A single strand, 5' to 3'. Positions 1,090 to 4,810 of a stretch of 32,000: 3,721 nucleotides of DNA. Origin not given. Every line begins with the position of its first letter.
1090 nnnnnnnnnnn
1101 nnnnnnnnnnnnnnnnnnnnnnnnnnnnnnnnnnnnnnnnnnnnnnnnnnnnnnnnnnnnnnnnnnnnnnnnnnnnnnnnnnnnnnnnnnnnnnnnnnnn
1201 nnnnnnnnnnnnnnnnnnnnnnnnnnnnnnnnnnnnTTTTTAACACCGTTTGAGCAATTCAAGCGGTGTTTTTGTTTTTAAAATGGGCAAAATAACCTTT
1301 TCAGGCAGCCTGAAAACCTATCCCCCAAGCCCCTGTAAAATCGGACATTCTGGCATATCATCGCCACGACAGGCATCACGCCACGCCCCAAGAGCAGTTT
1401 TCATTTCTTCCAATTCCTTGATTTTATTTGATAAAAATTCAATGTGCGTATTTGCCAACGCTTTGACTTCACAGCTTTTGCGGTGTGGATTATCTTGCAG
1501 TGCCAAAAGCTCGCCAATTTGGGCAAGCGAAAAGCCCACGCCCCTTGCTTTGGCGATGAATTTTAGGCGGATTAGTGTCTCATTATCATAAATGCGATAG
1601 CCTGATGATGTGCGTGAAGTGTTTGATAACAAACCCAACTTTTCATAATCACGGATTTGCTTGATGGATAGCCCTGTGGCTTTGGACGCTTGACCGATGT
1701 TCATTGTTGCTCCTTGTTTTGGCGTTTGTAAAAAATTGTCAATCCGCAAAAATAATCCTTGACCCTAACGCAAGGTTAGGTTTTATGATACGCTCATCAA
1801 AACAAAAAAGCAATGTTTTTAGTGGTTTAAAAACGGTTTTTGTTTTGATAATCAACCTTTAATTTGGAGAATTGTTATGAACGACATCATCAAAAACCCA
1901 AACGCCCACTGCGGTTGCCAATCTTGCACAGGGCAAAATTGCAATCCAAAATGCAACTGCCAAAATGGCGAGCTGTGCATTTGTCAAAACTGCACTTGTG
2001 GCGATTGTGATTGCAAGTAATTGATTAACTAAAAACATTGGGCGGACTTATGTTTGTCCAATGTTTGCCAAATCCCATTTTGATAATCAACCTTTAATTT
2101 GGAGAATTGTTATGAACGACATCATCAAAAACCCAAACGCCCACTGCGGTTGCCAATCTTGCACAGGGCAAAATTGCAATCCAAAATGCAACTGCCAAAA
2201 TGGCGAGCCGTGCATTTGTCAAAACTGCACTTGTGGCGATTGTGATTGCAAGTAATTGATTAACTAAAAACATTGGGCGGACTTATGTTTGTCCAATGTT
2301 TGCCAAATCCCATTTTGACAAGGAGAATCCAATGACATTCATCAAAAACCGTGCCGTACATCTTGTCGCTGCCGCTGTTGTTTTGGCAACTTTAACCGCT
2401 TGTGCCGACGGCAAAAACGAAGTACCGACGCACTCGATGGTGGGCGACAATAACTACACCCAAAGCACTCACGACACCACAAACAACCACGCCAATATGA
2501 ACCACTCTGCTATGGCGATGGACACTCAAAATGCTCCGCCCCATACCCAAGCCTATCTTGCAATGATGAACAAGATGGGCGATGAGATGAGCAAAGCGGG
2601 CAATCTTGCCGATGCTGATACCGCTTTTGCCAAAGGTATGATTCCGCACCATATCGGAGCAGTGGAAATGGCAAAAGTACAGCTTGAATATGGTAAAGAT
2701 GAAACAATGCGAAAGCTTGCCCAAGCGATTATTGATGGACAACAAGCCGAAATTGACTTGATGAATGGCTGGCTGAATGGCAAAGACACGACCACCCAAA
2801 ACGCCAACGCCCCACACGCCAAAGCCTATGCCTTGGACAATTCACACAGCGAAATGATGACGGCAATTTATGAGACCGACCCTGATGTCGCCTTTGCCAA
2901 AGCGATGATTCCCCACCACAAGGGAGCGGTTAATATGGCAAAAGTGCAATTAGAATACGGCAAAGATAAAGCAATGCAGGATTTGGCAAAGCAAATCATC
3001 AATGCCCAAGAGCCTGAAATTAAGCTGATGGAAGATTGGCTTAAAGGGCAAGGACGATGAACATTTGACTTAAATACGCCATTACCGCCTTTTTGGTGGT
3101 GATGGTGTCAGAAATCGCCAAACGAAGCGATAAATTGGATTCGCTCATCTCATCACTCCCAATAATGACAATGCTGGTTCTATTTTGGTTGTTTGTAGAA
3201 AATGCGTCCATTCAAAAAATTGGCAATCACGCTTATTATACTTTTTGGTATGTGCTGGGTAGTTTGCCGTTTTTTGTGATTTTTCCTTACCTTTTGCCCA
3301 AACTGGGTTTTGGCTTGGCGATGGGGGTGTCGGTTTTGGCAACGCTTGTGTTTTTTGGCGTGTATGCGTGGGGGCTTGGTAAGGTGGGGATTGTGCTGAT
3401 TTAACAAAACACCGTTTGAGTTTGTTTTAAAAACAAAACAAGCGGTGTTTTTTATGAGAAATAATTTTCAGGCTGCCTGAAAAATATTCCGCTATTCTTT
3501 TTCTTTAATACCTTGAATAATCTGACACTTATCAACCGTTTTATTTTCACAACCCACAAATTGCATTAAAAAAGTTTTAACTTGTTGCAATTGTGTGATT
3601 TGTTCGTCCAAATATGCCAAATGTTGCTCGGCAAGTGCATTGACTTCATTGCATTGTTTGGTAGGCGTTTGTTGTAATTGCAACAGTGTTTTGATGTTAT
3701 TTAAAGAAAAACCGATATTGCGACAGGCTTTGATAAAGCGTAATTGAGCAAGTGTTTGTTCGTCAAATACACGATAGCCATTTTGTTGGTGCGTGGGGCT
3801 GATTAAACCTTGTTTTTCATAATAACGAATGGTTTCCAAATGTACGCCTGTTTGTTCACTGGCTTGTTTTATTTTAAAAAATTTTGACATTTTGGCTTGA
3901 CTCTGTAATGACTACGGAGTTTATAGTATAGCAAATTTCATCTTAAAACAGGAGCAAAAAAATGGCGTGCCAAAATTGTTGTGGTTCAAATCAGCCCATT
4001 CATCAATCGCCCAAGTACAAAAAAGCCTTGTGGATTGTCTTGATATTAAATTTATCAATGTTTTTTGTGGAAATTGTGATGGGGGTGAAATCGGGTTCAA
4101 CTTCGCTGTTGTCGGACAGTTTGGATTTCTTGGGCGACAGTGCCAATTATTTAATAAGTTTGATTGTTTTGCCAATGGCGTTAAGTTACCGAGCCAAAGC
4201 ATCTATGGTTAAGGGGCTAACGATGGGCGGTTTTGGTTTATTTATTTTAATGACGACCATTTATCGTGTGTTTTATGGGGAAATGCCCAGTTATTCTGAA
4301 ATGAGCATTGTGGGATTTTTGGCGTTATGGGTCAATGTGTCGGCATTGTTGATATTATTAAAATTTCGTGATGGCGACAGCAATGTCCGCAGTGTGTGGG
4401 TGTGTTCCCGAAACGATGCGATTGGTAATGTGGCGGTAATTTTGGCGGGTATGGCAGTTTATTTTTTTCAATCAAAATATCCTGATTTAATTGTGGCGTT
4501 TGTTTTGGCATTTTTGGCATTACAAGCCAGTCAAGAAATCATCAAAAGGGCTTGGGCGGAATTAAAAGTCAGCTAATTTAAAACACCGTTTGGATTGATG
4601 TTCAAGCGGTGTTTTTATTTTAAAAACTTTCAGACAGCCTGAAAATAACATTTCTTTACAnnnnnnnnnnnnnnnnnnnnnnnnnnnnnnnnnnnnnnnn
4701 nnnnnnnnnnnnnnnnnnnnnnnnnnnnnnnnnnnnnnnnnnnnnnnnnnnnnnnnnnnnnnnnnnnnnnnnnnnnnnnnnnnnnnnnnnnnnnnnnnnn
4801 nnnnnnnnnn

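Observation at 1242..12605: A conserved two-hairpin module of about 85 nt punctuates almost every functional unit of the accessory region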

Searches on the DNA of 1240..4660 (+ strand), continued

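Call 96: search_with_rna_model(model_id=R1, sources=[L001, L002, L003, L004, L005, L006, L007, L008, L009, L059, L111, L112, L113, L114, L115, L116, L117, L118, L119, L120, L121, L122, L123, L124, L125, L126, L127, L128, L129, L130, L131, L132, L133, L134, L135, L136, L137, L138, L139, L140, L141, L142, L143, L144, L145, L146, L147, L148, L149, L150], max_evalue=0.001)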
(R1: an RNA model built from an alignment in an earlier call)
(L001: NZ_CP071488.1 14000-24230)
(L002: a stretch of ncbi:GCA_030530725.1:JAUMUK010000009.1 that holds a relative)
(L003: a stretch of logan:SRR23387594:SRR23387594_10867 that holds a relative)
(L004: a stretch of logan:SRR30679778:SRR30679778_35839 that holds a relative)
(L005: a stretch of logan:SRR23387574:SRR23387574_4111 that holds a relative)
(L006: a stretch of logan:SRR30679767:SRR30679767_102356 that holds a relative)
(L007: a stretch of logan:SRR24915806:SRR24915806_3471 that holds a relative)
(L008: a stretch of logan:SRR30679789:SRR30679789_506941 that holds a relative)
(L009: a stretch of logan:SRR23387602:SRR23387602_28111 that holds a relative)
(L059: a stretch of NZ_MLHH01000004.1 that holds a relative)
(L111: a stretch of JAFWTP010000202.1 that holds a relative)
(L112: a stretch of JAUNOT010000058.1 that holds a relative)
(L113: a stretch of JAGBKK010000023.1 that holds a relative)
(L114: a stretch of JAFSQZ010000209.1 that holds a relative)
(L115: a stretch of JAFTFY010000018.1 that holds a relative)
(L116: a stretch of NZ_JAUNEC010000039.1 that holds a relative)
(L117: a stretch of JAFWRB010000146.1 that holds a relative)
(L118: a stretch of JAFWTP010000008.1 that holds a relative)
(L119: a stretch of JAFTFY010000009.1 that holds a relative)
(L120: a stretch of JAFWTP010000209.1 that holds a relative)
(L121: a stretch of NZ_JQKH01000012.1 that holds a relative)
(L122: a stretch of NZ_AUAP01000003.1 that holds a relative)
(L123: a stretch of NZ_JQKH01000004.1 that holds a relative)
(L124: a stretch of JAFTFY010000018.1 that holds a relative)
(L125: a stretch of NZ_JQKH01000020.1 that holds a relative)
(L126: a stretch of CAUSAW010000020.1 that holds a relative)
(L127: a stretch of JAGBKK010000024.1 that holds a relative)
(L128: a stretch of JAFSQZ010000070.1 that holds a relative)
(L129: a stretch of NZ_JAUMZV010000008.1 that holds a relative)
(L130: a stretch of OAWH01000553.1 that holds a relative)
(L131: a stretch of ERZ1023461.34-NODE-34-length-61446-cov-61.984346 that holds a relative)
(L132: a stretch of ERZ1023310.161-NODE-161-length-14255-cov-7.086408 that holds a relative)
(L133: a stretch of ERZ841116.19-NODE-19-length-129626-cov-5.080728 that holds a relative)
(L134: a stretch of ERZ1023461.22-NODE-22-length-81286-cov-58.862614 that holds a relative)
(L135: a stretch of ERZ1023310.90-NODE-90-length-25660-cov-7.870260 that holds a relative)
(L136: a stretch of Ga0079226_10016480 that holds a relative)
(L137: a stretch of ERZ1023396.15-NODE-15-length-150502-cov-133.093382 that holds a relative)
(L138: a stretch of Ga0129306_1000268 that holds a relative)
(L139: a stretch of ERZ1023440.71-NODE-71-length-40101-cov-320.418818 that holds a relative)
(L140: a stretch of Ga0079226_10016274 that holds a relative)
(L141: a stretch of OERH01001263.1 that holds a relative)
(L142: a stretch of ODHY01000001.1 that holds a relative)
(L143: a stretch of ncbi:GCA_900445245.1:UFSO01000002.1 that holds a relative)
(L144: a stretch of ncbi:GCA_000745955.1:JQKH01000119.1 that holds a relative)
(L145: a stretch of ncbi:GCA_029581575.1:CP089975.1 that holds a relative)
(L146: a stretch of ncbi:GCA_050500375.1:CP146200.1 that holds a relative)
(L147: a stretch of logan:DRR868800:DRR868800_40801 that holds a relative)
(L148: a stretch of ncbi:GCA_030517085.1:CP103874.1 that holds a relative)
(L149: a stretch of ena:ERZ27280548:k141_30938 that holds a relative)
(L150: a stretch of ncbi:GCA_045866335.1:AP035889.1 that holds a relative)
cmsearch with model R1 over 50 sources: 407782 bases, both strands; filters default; matches with E-value up to 0.001: 64.
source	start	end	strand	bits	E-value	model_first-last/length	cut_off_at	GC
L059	2560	2639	+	94.1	7.6e-16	1-79/79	no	0.32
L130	1202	1281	+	94.1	7.6e-16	1-79/79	no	0.32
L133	8281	8360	-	94.1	7.6e-16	1-79/79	no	0.32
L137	10332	10411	-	94.1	7.6e-16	1-79/79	no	0.32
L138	2497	2576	-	94.1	7.6e-16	1-79/79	no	0.32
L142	3401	3480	+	94.1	7.6e-16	1-79/79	no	0.32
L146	8619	8698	+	94.1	7.6e-16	1-79/79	no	0.32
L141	1533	1612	-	92.7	1.4e-15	1-79/79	no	0.34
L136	34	113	-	84.7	5.7e-14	1-79/79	no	0.39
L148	5452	5531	+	84.7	5.7e-14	1-79/79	no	0.39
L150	3635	3714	+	84.7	5.7e-14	1-79/79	no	0.39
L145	7444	7524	+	84.3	6.6e-14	1-79/79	no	0.3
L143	5450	5525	+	82.6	1.5e-13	1-79/79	no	0.32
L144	3127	3202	+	82.6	1.5e-13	1-79/79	no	0.32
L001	7110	7192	+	82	2e-13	1-79/79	no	0.33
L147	1686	1764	+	80.2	4.5e-13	1-79/79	no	0.43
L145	8619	8700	+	79.5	6.1e-13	1-79/79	no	0.24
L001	5946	6022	+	78.9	8e-13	1-79/79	no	0.4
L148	6620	6701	+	78.8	8.6e-13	1-79/79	no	0.33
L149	6620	6701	+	78.8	8.6e-13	1-79/79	no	0.33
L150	6620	6701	+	78.8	8.6e-13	1-79/79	no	0.33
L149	5452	5531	+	77.5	1.5e-12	1-79/79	no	0.38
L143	9393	9464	+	73.1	1.1e-11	1-79/79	no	0.29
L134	134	210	-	71.5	2.5e-11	1-79/79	no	0.39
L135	4838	4914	+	71.5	2.5e-11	1-79/79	no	0.39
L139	5179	5255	-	71.5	2.5e-11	1-79/79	no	0.39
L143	11479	11546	+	71.2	2.8e-11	1-79/79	no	0.38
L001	8735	8798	+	67.5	1.5e-10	1-79/79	no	0.33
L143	6620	6699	+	65.2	4.3e-10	1-79/79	no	0.31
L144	4297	4376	+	65.2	4.3e-10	1-79/79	no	0.31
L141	2703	2768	-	62.6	1.4e-09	1-79/79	no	0.26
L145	11707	11781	+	59.2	6.8e-09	1-79/79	no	0.25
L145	5432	5490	+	57.1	1.8e-08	1-79/79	no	0.31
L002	1366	1445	+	56.5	2.4e-08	1-79/79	no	0.38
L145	12649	12715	+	56.5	2.5e-08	1-79/79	no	0.33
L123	302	373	+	56.2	2.7e-08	1-79/79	no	0.32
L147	2859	2912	+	54.1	7.2e-08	1-53/79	3'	0.3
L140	5263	5358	-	53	1.2e-07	1-79/79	no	0.33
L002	104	161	+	52.8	1.3e-07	1-79/79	no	0.36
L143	1410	1480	+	51.7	2.2e-07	1-79/79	no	0.35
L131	1741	1788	+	46.1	2.9e-06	1-79/79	no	0.4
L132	1202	1249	+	46.1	2.9e-06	1-79/79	no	0.4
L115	2654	2714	-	45.9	3.2e-06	1-79/79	no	0.34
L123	279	339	-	44.3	6.7e-06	1-79/79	no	0.31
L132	5448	5516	+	42.1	1.8e-05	1-79/79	no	0.25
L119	6796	6849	+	41.5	2.4e-05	1-79/79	no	0.28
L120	715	796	-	40.8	3.3e-05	1-79/79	no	0.37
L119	3241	3304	+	39.5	6.1e-05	1-79/79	no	0.41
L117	2360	2439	-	37.3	0.00016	1-79/79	no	0.46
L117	312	363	+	37.2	0.00018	1-79/79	no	0.33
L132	5410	5480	-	36.8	0.00021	1-79/79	no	0.25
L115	388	471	-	36.4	0.00025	1-79/79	no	0.33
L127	1688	1754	+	35.5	0.00037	1-79/79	no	0.33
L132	14139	14203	+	35.1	0.00046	1-79/79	no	0.34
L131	3855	3913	+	35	0.00049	1-79/79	no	0.39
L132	3316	3374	+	35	0.00049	1-79/79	no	0.39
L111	467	522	-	34.9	0.00051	1-79/79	no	0.32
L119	1457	1546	+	34.8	0.00052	1-79/79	no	0.31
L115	5922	5983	+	34.3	0.00066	1-79/79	no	0.37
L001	7068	7145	-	34.3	0.00067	1-79/79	no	0.35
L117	341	410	-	34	0.00075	1-79/79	no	0.33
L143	11524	11592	-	34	0.00077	1-79/79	no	0.35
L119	4217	4280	-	33.9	0.00077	1-79/79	no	0.36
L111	491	551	+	33.8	0.00082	1-79/79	no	0.36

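Call 103: get_annotated_region(hit=H27, flank=5000)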
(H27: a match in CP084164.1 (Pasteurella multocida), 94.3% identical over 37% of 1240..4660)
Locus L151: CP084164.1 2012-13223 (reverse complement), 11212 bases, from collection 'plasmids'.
description: Pasteurella multocida strain s4 plasmid unnamed, complete sequence
organism: Pasteurella multocida (NCBI taxid 747)
taxonomy: Bacteria; Pseudomonadota; Gammaproteobacteria; Pasteurellales; Pasteurellaceae; Pasteurella; Pasteurella multocida
host: -; source: rabbit,mixed culture; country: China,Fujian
typing (MOB-suite, as given by PLSDB): non-mobilizable
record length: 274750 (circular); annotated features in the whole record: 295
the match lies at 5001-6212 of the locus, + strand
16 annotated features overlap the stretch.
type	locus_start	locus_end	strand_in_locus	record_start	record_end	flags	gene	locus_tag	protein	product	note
CDS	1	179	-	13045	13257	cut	-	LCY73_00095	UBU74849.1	Gfo/Idh/MocA family oxidoreductase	-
CDS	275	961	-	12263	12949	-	-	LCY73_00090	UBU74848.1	DUF4405 domain-containing protein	-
CDS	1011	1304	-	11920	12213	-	-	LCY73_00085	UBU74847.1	flavodoxin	-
CDS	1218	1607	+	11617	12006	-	-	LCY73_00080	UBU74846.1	IS1 family transposase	-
CDS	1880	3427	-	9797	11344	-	-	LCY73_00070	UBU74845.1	multicopper oxidase family protein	-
CDS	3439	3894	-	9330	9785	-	-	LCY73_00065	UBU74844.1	DUF411 domain-containing protein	-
CDS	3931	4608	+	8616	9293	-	-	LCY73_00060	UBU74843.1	zinc-binding dehydrogenase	-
CDS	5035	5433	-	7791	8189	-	-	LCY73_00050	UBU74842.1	Cd(II)/Pb(II)-responsive transcriptional regulator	-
CDS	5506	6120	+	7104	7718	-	-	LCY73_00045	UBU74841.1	cation diffusion facilitator family transporter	-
CDS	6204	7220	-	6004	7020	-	arsB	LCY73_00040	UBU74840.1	ACR3 family arsenite efflux transporter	-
CDS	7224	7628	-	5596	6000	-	arsC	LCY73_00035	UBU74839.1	arsenate reductase (glutaredoxin)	-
CDS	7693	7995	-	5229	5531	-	-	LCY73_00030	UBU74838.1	helix-turn-helix domain-containing protein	-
CDS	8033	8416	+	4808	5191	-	-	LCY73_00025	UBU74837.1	LysR family transcriptional regulator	-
CDS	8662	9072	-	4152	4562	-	-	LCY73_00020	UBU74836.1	hypothetical protein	-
CDS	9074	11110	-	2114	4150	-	-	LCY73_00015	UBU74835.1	integrase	-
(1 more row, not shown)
